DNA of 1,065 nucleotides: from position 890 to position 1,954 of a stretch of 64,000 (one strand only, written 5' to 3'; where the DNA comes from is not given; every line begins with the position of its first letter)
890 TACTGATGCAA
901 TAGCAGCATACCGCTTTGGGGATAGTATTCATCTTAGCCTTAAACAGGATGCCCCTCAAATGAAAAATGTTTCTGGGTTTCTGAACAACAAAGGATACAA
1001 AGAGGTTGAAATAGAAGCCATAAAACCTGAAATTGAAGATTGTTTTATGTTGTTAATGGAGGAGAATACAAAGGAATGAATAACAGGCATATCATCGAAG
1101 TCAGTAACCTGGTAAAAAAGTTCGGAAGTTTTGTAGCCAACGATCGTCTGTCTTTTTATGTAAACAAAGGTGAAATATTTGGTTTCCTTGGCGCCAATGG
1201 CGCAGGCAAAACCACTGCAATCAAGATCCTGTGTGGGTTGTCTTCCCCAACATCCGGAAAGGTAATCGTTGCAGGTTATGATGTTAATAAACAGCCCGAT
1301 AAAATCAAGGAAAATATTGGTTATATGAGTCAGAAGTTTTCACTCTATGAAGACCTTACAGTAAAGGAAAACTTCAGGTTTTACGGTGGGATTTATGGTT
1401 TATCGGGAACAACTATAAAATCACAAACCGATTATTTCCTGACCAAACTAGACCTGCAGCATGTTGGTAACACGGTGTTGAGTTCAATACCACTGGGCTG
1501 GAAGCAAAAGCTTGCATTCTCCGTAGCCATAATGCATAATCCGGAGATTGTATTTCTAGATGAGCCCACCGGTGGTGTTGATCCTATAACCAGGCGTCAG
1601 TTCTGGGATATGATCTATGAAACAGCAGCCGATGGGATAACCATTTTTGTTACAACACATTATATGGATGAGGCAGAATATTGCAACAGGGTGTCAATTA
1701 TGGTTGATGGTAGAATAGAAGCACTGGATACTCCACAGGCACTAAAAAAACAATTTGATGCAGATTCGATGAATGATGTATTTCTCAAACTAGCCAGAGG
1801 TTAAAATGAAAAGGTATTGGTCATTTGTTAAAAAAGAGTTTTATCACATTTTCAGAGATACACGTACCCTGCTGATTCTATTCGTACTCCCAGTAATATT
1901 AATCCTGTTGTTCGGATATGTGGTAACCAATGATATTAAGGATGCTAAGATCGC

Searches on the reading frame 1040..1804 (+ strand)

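Call 90: search_protein_families(library=pfam, proteins=[window:1040-1804:+], max_evalue=0.001)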
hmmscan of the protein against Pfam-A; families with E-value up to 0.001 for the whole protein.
window:1040-1804:+ (254 aa): 2 families
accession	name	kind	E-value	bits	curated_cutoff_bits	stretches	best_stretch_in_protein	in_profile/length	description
PF00005.33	ABC_tran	-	1.8e-29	103.5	25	1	36-177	3-136/137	ABC transporter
PF13304.12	AAA_21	-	7.1e-11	43.1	27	1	99-207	220-298/304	AAA domain, putative AbiEii toxin, Type IV TA system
